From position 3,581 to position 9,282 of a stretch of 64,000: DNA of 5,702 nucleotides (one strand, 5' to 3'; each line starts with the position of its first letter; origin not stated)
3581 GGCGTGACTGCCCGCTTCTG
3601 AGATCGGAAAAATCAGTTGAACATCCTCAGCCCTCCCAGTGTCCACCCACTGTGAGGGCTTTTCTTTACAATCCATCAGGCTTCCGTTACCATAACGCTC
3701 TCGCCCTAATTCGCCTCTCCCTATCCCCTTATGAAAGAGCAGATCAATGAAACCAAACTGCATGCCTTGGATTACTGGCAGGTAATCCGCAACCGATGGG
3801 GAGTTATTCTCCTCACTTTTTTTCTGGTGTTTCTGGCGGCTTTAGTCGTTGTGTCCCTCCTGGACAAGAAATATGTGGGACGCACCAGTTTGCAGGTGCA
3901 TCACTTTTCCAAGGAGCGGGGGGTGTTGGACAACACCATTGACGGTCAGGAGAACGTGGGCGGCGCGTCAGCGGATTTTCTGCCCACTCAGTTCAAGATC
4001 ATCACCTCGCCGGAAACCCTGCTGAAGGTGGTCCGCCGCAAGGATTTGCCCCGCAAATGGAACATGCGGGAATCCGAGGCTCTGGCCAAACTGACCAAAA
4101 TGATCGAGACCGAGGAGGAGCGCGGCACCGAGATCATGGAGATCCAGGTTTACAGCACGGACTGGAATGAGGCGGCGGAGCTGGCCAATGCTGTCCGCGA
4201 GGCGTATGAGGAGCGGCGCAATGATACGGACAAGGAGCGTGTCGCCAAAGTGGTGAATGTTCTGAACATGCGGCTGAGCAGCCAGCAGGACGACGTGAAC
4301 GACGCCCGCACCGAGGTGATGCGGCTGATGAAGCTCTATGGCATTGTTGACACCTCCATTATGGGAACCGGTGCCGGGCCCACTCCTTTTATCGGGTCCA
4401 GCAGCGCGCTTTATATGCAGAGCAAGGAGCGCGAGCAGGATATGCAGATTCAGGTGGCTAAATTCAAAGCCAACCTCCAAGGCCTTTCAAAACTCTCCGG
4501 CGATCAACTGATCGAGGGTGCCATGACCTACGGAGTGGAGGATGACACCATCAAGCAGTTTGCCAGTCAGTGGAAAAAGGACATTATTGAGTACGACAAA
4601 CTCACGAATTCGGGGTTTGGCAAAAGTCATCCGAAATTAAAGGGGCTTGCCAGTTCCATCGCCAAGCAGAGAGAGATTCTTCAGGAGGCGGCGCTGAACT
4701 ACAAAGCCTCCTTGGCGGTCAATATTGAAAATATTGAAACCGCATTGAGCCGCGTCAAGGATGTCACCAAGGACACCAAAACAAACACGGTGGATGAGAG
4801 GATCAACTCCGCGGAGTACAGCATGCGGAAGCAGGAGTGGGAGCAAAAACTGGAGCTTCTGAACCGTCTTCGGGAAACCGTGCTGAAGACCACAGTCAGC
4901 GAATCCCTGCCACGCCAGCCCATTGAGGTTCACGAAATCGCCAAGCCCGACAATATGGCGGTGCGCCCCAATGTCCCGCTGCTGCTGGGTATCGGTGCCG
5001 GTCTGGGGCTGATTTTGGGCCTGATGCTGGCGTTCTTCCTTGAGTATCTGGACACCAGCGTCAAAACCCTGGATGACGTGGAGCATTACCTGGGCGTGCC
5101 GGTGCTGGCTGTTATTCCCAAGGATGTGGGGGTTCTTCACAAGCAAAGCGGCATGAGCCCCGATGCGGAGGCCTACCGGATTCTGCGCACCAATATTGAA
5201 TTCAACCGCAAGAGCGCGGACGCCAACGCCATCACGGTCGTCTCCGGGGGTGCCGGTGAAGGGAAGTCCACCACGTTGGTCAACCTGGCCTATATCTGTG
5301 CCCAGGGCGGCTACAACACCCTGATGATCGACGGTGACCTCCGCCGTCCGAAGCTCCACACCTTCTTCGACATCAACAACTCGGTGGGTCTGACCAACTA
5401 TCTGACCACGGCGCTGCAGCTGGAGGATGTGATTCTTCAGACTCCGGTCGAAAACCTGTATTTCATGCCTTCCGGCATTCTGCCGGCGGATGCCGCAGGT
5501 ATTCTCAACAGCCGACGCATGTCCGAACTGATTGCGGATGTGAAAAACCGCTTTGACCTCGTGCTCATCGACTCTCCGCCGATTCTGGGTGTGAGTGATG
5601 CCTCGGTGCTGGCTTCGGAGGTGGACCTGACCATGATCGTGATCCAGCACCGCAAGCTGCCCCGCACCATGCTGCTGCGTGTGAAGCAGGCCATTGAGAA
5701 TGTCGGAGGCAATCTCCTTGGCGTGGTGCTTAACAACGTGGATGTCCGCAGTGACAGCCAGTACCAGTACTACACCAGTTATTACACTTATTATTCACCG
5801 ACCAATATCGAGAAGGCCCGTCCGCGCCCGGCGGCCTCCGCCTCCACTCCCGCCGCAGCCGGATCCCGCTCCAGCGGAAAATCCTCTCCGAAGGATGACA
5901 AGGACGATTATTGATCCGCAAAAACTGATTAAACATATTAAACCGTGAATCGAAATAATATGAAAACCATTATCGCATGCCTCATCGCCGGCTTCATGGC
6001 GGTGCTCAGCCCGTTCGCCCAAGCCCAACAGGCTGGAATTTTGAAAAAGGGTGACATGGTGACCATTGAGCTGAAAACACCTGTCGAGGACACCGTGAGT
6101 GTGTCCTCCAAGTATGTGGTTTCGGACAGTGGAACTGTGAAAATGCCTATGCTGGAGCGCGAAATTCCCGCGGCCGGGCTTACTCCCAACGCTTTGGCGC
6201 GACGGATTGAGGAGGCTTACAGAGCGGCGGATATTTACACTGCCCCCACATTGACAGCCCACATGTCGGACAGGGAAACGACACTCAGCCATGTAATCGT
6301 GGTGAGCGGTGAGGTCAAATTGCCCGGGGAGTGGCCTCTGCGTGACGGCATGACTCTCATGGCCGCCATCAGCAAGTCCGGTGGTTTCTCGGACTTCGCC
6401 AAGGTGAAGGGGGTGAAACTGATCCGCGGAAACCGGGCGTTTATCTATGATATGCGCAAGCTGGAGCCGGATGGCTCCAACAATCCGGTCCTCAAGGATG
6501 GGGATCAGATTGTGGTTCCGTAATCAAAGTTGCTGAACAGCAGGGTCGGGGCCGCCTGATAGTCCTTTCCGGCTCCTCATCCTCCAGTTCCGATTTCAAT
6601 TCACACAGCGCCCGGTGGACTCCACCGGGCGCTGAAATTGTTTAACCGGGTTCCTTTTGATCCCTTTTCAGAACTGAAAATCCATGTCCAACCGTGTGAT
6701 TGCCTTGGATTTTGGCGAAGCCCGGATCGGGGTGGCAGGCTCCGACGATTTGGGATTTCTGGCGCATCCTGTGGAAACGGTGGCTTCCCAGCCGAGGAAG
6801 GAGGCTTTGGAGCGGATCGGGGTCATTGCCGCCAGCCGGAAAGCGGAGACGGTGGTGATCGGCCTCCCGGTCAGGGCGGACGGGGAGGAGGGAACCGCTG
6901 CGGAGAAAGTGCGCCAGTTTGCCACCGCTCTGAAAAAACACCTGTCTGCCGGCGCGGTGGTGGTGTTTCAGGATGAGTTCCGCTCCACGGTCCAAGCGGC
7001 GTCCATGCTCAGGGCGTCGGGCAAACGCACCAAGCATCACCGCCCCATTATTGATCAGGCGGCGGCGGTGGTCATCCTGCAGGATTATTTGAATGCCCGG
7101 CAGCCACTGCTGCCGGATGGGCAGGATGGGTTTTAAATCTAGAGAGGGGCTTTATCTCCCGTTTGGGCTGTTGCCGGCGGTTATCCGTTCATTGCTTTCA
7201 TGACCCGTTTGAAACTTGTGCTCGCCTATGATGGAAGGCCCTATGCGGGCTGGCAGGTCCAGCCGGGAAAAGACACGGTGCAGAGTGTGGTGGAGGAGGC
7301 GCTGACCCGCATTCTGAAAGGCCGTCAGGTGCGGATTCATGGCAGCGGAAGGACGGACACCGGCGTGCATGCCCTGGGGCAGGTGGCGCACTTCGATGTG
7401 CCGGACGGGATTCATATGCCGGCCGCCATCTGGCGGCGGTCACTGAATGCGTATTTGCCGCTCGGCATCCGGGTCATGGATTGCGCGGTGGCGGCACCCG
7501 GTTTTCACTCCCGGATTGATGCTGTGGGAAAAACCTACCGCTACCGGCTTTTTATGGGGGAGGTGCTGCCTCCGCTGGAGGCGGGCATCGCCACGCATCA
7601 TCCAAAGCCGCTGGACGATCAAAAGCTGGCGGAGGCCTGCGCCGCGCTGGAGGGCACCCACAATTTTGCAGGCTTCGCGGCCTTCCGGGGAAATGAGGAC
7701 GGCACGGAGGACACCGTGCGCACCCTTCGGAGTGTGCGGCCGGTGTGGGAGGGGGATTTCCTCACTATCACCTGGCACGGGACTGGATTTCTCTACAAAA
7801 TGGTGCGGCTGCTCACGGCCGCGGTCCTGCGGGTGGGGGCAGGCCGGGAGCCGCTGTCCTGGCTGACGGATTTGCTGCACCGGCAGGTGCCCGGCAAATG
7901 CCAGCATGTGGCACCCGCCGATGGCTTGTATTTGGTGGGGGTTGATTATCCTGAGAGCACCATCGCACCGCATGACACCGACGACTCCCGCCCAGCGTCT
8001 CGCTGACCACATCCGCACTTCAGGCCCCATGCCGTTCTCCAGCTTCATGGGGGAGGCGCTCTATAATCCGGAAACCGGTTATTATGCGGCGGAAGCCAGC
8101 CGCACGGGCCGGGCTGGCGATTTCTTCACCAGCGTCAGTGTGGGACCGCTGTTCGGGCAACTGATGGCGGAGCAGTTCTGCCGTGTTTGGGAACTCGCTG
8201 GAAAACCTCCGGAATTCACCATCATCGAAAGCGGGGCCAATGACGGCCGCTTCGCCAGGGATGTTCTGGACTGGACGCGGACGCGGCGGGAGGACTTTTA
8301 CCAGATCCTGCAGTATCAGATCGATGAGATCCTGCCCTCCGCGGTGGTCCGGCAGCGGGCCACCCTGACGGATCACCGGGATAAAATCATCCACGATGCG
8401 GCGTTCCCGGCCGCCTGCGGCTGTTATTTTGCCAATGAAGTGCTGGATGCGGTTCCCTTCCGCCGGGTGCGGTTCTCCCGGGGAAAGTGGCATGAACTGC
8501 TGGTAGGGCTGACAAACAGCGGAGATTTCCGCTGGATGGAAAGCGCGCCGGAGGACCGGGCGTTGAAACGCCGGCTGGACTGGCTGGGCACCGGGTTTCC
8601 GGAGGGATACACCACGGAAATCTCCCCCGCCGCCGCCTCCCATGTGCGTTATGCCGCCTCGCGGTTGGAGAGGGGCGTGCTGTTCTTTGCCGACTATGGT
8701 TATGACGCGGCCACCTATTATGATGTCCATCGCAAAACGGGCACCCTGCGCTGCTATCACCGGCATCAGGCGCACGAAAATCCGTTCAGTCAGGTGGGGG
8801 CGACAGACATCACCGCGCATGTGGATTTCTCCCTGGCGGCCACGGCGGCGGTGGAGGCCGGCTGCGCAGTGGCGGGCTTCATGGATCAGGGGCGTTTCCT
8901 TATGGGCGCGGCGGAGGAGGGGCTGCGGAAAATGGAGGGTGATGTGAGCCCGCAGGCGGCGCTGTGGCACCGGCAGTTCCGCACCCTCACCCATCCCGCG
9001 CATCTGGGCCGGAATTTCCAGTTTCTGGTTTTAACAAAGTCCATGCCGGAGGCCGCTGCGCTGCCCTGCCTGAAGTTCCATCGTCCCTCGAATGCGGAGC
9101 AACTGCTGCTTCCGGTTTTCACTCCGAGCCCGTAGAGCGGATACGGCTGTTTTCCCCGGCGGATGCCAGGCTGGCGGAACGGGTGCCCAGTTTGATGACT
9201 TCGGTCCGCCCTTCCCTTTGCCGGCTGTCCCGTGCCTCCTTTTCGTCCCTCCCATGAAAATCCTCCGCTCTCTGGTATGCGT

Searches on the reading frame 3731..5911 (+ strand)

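Call 39: search_protein_families(library=pfam, proteins=[window:3731-5911:+], max_evalue=0.001)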
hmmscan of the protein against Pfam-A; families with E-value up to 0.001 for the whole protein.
window:3731-5911:+ (727 aa): 6 families
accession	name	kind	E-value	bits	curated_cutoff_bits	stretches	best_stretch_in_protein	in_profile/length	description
PF13614.12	AAA_31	-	9.3e-15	55.4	27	1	501-644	4-153/177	AAA domain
PF01656.29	CbiA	-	3.3e-12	46.9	25.4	1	501-680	1-95/125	CobQ/CobB/MinD/ParA nucleotide binding domain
PF10609.15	ParA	-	8.5e-10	38.9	27.1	1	499-670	4-175/246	NUBPL iron-transfer P-loop NTPase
PF25199.1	nSTAND_NTPase5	-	6.1e-06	26.6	34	1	492-541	34-84/145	Novel STAND NTPase 5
PF02706.20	Wzz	-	7.7e-05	23.4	25.5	1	16-102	9-89/91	Chain length determinant protein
PF09140.17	MipZ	-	0.00016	21.5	20.7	1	507-616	9-108/262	ATPase MipZ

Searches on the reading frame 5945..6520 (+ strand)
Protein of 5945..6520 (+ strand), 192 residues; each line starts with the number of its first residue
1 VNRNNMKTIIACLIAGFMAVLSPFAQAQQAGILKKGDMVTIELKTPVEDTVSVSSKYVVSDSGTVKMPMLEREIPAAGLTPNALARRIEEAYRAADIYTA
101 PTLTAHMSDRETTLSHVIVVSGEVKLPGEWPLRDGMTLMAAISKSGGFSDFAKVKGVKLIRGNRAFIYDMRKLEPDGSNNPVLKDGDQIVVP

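Call 39: search_protein_families(library=pfam, proteins=[window:5945-6520:+], max_evalue=0.001)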
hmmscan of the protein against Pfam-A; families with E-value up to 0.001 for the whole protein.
window:5945-6520:+ (192 aa): 3 families
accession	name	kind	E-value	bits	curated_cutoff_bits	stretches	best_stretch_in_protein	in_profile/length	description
PF10531.15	SLBB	-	1.4e-11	44.4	27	1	118-164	2-47/55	SLBB domain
PF02563.21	Poly_export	-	1.2e-09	38.7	28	1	26-104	2-73/77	Polysaccharide biosynthesis/export protein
PF22461.2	SLBB_2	-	1.9e-09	37.9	27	1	118-191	3-79/79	SLBB domain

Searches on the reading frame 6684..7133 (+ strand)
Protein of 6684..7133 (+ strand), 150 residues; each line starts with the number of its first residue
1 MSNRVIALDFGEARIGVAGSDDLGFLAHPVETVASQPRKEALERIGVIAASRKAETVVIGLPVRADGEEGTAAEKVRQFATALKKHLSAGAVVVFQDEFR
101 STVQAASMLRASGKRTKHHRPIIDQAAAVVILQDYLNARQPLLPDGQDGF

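Call 39: search_protein_families(library=pfam, proteins=[window:6684-7133:+], max_evalue=0.001)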
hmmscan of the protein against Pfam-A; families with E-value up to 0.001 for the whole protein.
window:6684-7133:+ (150 aa): 1 family
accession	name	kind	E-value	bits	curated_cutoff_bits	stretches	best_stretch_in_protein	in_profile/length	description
PF03652.20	RuvX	-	9.2e-38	130.1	29.2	1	4-137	2-133/134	Holliday junction resolvase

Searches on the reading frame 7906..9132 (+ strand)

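Call 39: search_protein_families(library=pfam, proteins=[window:7906-9132:+], max_evalue=0.001)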
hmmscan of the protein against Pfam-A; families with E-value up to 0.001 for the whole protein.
window:7906-9132:+ (409 aa): 1 family
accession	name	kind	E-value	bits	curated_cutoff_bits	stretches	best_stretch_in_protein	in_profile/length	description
PF02636.23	Methyltransf_28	-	2.6e-57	194.6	23.3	1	86-325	1-248/249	Putative S-adenosyl-L-methionine-dependent methyltransferase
